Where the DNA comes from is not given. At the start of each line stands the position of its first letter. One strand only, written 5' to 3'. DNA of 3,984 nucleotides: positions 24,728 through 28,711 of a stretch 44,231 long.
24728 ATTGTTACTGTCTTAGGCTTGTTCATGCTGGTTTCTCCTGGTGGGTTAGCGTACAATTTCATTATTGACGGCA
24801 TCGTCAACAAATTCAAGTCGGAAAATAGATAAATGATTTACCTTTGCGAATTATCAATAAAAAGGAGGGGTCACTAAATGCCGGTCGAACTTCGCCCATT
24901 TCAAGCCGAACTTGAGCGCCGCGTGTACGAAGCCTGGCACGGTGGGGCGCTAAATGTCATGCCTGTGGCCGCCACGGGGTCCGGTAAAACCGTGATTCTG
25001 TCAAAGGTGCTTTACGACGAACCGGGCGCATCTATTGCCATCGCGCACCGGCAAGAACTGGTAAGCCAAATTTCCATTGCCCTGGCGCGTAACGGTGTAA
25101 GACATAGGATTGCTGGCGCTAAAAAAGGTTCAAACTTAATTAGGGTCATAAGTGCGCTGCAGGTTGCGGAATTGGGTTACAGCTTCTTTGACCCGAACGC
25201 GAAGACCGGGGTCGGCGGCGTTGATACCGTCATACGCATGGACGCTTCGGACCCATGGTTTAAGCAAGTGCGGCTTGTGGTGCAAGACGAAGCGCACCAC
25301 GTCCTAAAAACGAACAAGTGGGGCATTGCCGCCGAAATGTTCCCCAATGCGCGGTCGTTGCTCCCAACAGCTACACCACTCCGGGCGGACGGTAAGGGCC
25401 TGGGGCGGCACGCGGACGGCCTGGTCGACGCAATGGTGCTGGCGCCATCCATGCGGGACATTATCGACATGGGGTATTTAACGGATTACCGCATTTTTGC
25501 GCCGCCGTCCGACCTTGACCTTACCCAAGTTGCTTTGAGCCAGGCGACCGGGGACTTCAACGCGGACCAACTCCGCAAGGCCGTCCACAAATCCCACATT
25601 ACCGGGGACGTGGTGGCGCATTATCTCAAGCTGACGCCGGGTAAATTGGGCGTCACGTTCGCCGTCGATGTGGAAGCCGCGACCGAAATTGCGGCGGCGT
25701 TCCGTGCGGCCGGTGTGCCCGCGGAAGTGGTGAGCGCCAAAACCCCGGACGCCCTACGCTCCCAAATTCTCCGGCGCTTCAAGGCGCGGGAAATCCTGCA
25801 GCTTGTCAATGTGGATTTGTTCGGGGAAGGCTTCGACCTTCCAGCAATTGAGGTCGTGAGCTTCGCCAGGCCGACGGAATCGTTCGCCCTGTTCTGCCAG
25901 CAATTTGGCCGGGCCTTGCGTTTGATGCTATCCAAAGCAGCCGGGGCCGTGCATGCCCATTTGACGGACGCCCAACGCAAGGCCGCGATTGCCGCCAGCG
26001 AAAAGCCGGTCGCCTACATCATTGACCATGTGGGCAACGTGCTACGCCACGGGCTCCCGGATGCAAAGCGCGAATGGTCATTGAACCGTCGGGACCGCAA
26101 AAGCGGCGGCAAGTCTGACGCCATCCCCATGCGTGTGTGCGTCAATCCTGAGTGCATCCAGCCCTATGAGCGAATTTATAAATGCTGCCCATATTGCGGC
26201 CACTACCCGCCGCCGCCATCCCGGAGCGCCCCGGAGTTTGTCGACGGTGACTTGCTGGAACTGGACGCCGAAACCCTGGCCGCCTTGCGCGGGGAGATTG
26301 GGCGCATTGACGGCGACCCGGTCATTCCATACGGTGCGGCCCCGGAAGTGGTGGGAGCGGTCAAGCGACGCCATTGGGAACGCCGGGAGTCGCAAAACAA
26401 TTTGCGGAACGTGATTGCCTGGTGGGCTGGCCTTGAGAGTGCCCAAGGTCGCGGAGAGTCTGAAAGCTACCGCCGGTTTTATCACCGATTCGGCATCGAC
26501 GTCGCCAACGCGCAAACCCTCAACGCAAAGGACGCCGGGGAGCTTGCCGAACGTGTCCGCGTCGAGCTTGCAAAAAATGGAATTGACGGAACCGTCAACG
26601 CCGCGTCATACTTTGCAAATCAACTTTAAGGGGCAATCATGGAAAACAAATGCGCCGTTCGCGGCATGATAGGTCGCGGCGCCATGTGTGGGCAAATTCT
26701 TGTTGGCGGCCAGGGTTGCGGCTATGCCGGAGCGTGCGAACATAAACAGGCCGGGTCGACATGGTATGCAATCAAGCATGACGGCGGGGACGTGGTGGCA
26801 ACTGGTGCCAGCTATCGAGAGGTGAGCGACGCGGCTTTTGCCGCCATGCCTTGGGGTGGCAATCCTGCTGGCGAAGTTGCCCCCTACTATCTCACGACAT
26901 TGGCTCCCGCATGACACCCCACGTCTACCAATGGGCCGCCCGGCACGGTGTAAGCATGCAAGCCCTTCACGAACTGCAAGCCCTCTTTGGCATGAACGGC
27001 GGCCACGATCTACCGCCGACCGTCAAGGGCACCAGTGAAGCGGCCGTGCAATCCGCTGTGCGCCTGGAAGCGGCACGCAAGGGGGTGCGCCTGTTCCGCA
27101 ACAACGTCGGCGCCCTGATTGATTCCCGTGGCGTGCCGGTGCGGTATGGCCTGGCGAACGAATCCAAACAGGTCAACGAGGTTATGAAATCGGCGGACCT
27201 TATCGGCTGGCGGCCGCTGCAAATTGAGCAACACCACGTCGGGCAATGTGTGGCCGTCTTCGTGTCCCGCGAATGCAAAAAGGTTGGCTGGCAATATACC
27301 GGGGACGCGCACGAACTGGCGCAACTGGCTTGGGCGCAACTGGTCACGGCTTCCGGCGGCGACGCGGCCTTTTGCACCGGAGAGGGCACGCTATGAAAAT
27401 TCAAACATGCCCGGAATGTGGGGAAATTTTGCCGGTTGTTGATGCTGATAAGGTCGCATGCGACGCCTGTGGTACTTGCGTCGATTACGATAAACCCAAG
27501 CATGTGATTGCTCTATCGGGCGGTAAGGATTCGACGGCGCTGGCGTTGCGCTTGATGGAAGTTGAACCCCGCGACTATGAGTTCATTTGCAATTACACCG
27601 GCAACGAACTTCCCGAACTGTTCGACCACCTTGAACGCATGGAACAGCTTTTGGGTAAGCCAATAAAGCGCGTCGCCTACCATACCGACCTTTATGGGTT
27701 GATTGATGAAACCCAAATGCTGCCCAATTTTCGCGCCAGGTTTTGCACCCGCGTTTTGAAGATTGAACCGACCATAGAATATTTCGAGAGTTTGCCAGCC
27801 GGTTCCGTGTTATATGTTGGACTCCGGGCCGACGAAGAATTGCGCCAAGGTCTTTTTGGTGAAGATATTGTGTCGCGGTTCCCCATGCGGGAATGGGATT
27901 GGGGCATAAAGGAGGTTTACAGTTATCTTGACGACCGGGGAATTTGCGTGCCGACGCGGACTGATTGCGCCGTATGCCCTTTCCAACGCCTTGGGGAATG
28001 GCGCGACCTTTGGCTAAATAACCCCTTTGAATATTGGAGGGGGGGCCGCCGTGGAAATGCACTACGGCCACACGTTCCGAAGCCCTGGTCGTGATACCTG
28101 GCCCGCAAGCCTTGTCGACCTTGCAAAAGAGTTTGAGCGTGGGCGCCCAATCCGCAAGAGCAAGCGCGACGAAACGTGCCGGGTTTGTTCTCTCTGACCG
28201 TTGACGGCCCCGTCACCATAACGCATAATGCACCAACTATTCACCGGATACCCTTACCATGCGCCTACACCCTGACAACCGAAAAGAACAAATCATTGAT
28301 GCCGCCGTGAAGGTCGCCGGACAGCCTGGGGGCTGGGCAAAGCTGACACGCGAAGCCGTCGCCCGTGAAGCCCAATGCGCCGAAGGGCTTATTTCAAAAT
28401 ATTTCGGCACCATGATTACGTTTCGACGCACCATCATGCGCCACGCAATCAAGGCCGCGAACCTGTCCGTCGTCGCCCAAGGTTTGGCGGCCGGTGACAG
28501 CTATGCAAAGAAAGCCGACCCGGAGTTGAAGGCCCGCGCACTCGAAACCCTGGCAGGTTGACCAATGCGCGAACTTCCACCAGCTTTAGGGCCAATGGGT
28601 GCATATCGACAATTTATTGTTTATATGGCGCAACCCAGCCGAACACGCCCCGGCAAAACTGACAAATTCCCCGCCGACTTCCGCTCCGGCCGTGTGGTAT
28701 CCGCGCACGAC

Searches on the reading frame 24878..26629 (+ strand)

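Call 9: search_protein_families(library=pfam, proteins=[window:24878-26629:+], max_evalue=0.01)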
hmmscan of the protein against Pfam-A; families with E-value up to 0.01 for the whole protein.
window:24878-26629:+ (583 aa): 3 families
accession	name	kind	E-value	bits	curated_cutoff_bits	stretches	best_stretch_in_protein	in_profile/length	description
PF04851.21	ResIII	-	8.2e-11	42.5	22.5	1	3-168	2-163/164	Type III restriction enzyme, res subunit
PF00271.37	Helicase_C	-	8e-10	39.4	23.5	1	261-349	21-109/110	Helicase conserved C-terminal domain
PF00270.35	DEAD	-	2.5e-06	27.7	26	1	15-167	6-160/167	DEAD/DEAH box helicase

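Call 10: search_protein_families(library=phrogs, proteins=[window:24878-26629:+], max_evalue=0.01)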
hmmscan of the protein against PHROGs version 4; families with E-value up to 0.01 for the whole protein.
window:24878-26629:+ (583 aa): 3 families
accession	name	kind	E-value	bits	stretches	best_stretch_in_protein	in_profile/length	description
phrog_16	-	DNA, RNA and nucleotide metabolism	5.1e-78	264.3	1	1-545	269-712/986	DNA helicase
phrog_9690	-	DNA, RNA and nucleotide metabolism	5.1e-07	30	1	283-360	189-267/306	DNA helicase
phrog_16694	-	unknown function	1.5e-05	24.2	1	226-350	526-661/1010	-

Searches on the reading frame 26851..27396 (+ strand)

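Call 33: search_protein_families(library=pfam, proteins=[window:26851-27396:+], max_evalue=0.05)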
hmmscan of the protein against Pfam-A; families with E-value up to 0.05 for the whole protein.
window:26851-27396:+ (181 aa): 0 families

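Call 85: search_protein_families(library=phrogs, proteins=[window:26851-27396:+], max_evalue=0.05)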
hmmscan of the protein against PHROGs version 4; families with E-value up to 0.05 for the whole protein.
window:26851-27396:+ (181 aa): 1 family
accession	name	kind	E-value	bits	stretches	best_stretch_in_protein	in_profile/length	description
phrog_93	-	DNA, RNA and nucleotide metabolism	6.1e-14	52.6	1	21-178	309-431/613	endonuclease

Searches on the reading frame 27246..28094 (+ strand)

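Call 9: search_protein_families(library=pfam, proteins=[window:27246-28094:+], max_evalue=0.01)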
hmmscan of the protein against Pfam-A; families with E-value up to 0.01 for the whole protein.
window:27246-28094:+ (282 aa): 1 family
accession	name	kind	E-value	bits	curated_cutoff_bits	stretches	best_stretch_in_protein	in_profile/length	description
PF01507.26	PAPS_reduct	-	4.3e-07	30.5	22.5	1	86-200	2-115/175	Phosphoadenosine phosphosulfate reductase domain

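Call 10: search_protein_families(library=phrogs, proteins=[window:27246-28094:+], max_evalue=0.01)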
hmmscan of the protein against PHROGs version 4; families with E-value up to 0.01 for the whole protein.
window:27246-28094:+ (282 aa): 2 families
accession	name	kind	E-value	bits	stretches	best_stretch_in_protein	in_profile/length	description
phrog_424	-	moron, auxiliary metabolic gene and host takeover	8e-30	105.2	1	82-262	159-357/460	phosphoadenosine phosphosulfate reductase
phrog_15238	-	unknown function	2.7e-07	31.7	1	83-143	11-70/215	-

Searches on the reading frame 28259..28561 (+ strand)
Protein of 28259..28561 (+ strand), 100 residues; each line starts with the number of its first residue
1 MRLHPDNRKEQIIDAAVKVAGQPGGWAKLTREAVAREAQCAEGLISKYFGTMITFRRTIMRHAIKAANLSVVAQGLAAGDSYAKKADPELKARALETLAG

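Call 9: search_protein_families(library=pfam, proteins=[window:28259-28561:+], max_evalue=0.01)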
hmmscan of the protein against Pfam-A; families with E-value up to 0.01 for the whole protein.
window:28259-28561:+ (100 aa): 1 family
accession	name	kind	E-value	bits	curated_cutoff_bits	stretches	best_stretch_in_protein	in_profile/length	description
PF00440.29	TetR_N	-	4.2e-05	23.7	24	1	12-51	1-39/47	Bacterial regulatory proteins, tetR family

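Call 10: search_protein_families(library=phrogs, proteins=[window:28259-28561:+], max_evalue=0.01)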
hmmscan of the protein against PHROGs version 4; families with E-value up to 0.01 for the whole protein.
window:28259-28561:+ (100 aa): 1 family
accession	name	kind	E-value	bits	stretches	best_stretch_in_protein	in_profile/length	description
phrog_8723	-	unknown function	2.6e-29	103.6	1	2-99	20-116/251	-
